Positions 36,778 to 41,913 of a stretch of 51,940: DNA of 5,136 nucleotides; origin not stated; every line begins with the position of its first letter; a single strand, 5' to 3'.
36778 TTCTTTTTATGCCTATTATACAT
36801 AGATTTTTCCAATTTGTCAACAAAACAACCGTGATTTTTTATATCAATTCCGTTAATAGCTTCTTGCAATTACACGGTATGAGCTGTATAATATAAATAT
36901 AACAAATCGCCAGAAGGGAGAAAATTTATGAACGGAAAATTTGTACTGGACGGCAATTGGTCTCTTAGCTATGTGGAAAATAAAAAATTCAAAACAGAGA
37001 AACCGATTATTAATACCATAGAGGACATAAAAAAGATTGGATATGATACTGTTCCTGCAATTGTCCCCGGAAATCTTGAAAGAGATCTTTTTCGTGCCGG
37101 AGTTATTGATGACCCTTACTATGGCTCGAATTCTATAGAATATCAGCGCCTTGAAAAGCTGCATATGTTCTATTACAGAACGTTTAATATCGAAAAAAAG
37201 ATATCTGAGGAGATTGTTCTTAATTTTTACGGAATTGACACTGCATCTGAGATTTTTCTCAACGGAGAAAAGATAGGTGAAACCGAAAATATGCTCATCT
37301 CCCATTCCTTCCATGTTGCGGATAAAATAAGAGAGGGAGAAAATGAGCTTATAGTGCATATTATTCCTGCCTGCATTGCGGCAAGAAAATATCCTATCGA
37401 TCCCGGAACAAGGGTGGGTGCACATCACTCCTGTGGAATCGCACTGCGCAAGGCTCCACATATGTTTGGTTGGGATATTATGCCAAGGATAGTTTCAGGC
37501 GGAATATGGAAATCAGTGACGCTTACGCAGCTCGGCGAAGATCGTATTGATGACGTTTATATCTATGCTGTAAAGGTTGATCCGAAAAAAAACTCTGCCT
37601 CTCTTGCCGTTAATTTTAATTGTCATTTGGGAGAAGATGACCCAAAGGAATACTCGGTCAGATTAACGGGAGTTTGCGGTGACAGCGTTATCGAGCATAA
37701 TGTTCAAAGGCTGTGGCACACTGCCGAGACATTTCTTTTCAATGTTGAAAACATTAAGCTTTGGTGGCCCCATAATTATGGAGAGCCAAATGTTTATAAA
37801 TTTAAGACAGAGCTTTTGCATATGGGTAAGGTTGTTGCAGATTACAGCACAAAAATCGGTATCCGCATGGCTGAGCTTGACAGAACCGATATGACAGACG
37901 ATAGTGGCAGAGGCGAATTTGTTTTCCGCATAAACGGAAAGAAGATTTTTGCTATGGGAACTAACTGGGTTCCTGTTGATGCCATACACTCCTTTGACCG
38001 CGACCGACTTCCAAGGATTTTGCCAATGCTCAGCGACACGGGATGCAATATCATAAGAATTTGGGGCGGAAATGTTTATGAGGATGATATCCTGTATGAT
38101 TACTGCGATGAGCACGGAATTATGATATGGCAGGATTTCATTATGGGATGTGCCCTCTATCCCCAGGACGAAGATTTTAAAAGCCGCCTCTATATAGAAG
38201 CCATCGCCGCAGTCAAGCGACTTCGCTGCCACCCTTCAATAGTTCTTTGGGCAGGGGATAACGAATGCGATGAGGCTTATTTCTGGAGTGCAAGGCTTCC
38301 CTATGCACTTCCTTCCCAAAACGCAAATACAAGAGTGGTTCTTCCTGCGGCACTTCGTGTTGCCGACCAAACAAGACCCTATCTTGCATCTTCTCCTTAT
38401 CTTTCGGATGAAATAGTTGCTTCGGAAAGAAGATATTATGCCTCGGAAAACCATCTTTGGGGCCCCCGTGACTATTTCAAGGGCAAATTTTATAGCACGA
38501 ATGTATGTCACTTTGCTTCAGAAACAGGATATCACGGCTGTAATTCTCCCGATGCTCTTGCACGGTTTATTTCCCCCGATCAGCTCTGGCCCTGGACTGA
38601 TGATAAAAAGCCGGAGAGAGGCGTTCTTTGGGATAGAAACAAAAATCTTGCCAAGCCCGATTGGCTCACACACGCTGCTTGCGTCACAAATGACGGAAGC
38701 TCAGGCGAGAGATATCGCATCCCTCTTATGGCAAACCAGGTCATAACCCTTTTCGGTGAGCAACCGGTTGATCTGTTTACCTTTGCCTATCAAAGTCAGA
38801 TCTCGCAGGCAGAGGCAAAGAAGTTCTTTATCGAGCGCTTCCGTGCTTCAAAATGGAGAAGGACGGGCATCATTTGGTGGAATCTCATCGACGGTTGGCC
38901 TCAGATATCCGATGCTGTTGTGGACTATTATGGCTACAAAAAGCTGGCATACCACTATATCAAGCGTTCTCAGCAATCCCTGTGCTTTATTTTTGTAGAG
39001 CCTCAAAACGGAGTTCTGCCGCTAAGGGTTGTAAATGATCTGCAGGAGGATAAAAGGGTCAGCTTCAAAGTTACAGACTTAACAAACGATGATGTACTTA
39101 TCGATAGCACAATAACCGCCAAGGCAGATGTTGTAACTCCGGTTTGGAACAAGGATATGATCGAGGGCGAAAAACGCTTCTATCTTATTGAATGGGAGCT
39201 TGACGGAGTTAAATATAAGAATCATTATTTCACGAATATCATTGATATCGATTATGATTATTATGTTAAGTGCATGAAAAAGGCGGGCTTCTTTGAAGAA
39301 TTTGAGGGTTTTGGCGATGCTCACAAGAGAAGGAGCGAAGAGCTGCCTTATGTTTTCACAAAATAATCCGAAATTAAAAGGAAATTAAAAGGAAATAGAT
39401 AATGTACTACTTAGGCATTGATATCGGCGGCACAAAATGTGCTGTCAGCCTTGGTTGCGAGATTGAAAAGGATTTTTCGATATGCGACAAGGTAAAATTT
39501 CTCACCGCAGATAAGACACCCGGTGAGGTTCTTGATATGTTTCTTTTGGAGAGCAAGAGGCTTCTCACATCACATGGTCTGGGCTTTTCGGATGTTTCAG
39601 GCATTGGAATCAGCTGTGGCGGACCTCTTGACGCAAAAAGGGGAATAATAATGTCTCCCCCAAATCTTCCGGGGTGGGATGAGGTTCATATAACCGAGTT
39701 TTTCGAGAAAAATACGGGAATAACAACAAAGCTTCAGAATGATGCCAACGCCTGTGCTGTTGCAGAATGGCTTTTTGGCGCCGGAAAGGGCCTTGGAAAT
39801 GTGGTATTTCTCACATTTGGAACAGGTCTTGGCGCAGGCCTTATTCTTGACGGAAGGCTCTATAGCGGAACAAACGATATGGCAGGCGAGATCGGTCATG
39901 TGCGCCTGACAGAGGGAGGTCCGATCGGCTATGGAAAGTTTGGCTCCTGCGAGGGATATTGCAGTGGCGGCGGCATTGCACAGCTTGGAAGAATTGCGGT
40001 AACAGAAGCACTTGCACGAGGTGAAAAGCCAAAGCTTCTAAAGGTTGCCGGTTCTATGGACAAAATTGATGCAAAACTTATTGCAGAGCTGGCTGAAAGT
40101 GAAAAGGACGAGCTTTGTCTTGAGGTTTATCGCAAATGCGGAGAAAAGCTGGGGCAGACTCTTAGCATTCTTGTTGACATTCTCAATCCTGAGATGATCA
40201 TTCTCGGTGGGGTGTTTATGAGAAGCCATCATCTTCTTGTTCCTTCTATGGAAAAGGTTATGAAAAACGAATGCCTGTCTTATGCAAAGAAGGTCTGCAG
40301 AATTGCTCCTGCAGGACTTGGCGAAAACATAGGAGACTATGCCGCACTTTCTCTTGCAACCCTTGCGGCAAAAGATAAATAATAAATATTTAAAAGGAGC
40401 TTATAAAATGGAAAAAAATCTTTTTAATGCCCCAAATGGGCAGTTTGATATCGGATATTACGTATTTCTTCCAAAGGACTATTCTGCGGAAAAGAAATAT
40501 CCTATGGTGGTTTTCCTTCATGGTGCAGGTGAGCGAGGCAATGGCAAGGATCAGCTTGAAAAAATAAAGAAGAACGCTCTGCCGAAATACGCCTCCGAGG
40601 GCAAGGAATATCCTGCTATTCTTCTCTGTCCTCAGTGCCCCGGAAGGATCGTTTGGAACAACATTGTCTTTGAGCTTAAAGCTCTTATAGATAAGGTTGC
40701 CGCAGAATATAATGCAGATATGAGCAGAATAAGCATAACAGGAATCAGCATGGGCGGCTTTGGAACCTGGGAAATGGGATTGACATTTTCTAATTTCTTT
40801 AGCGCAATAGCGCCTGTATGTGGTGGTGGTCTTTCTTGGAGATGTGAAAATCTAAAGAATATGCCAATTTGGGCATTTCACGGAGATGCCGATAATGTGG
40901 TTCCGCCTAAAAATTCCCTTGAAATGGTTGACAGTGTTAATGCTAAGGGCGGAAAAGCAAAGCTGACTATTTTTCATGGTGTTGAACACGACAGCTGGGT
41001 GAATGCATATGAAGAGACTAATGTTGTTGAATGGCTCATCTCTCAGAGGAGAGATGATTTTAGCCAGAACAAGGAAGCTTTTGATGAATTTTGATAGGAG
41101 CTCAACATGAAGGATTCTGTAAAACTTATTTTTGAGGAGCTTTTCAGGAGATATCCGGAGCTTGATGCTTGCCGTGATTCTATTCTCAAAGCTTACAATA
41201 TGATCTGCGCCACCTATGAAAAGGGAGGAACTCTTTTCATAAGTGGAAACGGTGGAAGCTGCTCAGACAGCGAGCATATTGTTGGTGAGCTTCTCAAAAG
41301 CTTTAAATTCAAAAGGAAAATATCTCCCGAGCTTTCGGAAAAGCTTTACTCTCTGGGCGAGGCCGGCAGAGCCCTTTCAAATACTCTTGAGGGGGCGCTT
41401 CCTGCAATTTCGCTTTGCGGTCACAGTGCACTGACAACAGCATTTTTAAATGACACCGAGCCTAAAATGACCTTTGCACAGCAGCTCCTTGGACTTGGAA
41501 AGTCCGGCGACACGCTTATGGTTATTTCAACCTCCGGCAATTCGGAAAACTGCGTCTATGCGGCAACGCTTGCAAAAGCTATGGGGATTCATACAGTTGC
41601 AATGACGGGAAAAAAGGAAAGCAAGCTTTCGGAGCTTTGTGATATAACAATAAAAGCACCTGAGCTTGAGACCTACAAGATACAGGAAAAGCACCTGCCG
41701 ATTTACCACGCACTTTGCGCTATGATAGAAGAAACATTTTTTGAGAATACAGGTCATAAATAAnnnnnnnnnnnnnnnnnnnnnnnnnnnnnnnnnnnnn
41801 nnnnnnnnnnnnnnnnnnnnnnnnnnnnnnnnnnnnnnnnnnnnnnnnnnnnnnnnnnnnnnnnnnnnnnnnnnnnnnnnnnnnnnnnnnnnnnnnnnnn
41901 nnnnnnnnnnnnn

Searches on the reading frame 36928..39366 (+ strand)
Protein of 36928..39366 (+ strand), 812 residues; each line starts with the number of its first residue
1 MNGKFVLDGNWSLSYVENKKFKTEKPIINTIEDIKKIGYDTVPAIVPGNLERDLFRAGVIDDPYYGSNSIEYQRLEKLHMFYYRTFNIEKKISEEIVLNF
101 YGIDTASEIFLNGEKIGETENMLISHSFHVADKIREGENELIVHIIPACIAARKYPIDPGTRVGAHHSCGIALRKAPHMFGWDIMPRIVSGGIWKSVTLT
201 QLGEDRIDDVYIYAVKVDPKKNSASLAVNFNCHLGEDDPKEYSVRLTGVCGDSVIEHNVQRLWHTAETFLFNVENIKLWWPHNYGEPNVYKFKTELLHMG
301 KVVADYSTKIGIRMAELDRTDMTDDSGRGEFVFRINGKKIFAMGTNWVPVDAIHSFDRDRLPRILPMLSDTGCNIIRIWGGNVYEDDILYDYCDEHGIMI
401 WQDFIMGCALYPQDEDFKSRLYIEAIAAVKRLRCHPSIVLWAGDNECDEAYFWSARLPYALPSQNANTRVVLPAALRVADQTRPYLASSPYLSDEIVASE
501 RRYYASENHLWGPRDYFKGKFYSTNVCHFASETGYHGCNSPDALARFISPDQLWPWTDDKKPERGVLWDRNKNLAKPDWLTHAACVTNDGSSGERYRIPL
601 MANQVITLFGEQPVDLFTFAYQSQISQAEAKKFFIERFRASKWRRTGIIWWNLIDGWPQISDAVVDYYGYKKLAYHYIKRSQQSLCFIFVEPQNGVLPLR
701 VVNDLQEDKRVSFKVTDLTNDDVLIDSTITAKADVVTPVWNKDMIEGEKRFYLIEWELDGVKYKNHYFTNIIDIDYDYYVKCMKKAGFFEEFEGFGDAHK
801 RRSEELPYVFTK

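Call 48: search_protein_families(library=pfam, proteins=[window:36928-39366:+])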
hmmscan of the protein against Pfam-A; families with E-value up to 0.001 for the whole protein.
window:36928-39366:+ (812 aa): 4 families
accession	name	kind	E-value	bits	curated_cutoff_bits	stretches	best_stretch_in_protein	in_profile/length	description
PF22666.2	Glyco_hydro_2_N2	-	2.1e-36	125.9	27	1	41-195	11-167/167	Glycosyl hydrolase 2 galactose-binding domain-like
PF00703.27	Glyco_hydro_2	-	1.7e-12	48.5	23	1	210-313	1-109/109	Glycosyl hydrolases family 2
PF02837.24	Glyco_hydro_2_N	-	1.3e-08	35.4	28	1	79-145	66-133/169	Glycosyl hydrolases family 2, sugar binding domain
PF02836.23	Glyco_hydro_2_C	-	0.00017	21.3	21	1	333-510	8-187/302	Glycosyl hydrolases family 2, TIM barrel domain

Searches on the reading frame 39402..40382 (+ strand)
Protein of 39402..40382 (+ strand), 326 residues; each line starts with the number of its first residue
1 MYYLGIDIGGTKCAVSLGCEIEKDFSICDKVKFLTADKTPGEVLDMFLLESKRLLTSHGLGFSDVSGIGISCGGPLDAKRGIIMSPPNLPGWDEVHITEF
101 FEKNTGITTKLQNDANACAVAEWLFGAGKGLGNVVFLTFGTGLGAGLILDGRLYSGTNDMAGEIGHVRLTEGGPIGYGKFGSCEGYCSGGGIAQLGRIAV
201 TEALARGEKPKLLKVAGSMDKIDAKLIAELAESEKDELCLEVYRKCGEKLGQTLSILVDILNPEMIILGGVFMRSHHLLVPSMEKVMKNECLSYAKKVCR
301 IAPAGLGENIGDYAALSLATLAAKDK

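Call 48: search_protein_families(library=pfam, proteins=[window:39402-40382:+])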
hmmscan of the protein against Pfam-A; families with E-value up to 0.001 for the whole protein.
window:39402-40382:+ (326 aa): 1 family
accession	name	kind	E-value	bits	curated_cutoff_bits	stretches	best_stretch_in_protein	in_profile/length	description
PF00480.26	ROK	-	9e-51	173.6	22.9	1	3-319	1-291/294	ROK family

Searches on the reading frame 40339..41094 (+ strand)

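Call 48: search_protein_families(library=pfam, proteins=[window:40339-41094:+])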
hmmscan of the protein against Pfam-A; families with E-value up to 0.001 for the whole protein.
window:40339-41094:+ (251 aa): 6 families
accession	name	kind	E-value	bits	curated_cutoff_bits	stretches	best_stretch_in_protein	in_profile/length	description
PF00326.27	Peptidase_S9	-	3.3e-10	40.3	22.6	1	173-231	143-204/213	Prolyl oligopeptidase family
PF02230.22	Abhydrolase_2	-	1.9e-08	34.8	23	1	109-223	86-205/217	Phospholipase/Carboxylesterase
PF20434.5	BD-FAE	-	2.1e-08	34.4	26.8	1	49-141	8-101/215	BD-FAE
PF12146.15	Hydrolase_4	-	7.6e-08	32.4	27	1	173-219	190-234/239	Serine aminopeptidase, S33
PF00756.26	Esterase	-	1.2e-07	32.2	22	1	37-158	7-144/251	Putative esterase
PF01738.24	DLH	-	2.9e-07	30.7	21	1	107-219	75-187/217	Dienelactone hydrolase family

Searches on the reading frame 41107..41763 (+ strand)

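Call 48: search_protein_families(library=pfam, proteins=[window:41107-41763:+])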
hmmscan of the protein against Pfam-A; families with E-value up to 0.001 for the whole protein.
window:41107-41763:+ (218 aa): 2 families
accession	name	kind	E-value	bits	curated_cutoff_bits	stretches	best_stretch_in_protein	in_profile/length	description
PF13580.11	SIS_2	-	2.9e-18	66.7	27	2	98-168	68-138/138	SIS domain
PF01380.27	SIS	-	2.3e-09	37.6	25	1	111-190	31-110/131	SIS domain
